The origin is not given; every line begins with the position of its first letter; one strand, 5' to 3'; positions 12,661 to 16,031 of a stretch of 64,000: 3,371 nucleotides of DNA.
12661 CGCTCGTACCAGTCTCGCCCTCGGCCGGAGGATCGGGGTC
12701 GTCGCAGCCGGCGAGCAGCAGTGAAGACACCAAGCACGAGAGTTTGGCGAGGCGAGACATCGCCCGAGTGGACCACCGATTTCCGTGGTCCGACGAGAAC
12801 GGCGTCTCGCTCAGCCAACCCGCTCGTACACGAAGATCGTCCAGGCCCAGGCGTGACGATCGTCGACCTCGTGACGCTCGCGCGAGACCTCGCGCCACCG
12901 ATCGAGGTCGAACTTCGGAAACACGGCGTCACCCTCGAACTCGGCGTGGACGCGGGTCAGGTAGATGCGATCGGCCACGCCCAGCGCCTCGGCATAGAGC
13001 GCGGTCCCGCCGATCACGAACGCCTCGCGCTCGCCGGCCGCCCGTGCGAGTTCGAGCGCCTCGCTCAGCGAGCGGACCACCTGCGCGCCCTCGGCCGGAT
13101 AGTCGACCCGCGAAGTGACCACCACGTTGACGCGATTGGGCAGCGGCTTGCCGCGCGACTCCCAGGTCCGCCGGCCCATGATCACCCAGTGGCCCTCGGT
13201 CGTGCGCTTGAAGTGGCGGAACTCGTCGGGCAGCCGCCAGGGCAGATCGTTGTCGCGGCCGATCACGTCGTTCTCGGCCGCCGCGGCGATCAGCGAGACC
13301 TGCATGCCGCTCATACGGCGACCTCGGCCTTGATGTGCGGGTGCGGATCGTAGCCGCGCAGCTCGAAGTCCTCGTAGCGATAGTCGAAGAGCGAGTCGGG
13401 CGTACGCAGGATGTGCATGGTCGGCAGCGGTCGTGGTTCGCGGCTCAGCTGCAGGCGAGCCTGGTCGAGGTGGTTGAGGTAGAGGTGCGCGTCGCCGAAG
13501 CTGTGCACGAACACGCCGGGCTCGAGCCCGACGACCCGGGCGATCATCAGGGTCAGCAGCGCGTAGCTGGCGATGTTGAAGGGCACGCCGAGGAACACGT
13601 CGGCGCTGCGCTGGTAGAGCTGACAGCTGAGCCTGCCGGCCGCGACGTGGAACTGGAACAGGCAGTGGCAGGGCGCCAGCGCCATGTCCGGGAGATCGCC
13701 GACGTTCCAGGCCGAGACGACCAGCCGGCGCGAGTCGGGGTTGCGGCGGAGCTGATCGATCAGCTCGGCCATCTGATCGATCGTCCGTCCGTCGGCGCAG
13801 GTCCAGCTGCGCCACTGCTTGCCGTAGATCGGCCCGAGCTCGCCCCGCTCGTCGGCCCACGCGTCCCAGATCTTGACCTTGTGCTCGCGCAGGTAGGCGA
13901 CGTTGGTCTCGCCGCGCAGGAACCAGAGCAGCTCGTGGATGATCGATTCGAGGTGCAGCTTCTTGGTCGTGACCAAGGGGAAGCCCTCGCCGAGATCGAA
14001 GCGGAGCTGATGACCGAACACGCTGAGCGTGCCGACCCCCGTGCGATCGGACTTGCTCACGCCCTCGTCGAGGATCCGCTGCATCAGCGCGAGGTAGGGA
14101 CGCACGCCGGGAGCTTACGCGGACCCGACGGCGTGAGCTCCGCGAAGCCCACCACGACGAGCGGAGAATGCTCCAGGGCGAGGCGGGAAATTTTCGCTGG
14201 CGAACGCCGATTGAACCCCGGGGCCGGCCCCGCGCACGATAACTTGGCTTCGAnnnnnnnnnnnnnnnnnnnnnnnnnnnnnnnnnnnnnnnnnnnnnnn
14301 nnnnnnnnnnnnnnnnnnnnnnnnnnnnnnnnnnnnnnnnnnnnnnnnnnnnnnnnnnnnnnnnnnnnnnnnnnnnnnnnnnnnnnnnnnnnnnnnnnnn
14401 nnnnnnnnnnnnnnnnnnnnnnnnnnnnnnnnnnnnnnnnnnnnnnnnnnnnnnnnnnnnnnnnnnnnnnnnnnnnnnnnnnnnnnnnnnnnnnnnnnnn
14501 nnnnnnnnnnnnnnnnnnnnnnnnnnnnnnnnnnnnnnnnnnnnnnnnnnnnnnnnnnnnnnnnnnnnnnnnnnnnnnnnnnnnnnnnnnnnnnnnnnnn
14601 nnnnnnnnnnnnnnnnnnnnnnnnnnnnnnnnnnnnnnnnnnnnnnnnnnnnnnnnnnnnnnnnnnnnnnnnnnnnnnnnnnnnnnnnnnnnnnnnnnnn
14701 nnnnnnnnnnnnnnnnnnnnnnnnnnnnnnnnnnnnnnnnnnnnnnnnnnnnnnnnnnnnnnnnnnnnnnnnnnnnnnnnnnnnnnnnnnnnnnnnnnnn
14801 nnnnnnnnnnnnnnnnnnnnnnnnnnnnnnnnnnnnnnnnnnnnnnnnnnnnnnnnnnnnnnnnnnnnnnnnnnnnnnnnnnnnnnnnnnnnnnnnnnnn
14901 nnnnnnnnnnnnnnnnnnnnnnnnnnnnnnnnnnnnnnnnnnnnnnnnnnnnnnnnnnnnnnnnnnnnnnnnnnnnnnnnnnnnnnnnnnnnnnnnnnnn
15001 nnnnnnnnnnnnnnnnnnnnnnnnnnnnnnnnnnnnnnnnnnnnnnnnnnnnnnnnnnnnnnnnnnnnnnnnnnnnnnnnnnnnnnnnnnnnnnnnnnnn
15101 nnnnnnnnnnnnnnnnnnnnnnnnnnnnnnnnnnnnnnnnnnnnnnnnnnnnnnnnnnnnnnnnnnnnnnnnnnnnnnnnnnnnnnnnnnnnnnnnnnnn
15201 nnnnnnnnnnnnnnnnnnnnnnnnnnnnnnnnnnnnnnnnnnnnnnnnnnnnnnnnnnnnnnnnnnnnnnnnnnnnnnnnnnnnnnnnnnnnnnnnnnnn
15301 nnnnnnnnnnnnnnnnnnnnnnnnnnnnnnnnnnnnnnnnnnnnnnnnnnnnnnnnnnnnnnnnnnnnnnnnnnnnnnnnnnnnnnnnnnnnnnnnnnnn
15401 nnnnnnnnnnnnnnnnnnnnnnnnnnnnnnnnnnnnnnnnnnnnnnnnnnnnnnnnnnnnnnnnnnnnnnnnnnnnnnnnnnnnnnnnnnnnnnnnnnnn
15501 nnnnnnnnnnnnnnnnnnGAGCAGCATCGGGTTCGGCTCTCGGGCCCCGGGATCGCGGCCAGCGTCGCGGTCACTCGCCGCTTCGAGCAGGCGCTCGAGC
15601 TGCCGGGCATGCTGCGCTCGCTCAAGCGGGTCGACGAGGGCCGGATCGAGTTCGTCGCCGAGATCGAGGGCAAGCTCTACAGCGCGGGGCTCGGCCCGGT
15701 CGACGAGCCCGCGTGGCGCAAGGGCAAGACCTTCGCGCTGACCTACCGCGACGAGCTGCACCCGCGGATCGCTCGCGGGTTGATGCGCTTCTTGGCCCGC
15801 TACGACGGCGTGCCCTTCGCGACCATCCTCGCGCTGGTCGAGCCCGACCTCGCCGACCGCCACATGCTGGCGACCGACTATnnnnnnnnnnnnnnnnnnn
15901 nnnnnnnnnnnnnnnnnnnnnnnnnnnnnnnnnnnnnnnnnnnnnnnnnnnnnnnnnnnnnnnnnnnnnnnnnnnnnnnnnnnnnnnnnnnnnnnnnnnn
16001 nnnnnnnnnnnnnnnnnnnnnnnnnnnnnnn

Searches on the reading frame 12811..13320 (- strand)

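Call 10: search_protein_families(library=pfam, proteins=[window:12811-13320:-], max_evalue=0.001)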
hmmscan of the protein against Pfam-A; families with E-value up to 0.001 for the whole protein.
window:12811-13320:- (169 aa): 1 family
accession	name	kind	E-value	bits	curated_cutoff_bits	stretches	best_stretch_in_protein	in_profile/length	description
PF00186.24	DHFR_1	-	4.1e-56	189.5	25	1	8-167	2-159/159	Dihydrofolate reductase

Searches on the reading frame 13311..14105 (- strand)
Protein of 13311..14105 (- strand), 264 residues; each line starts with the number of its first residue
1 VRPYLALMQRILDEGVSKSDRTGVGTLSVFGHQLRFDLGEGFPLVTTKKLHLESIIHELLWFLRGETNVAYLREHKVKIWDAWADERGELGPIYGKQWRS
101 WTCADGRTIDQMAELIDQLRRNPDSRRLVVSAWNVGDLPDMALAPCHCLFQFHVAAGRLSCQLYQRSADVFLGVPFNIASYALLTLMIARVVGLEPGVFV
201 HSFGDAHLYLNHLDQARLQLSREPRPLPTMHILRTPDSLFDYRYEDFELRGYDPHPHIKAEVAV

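Call 10: search_protein_families(library=pfam, proteins=[window:13311-14105:-], max_evalue=0.001)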
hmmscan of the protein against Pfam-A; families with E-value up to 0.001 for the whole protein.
window:13311-14105:- (264 aa): 1 family
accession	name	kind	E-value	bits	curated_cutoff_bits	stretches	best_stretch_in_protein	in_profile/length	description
PF00303.24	Thymidylat_synt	-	4.8e-123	410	24.3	1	3-264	2-266/266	Thymidylate synthase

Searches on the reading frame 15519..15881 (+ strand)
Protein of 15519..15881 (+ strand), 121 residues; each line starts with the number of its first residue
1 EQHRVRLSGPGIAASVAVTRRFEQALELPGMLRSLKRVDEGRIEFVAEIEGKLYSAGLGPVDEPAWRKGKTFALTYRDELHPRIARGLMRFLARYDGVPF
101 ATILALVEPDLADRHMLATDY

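Call 67: predict_structure(alignment_id=A2)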
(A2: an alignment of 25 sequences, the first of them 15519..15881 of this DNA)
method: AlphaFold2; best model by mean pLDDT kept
length: 121 residues; sequences in the alignment: 25
mean_pLDDT: 89.9   pTM: 0.81
mean pLDDT of the five models: 89.9, 89.8, 88.4, 88.2, 87.3
residues with pLDDT >= 90: 94; 70-90: 11; 50-70: 12; < 50: 4
segments of 3 or more residues with pLDDT < 50: none
pLDDT, mean of each block of 10 residues (from residue 1): 63 94 97 94 97 97 97 96 98 98 91 60 51
secondary structure, 60 per line:
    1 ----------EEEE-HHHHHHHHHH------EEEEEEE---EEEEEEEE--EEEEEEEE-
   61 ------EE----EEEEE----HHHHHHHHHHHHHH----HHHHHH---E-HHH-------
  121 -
elements in order: E11-14 H16-25 E32-38 E42-49 E52-59 E73-77 H82-95 H100-105
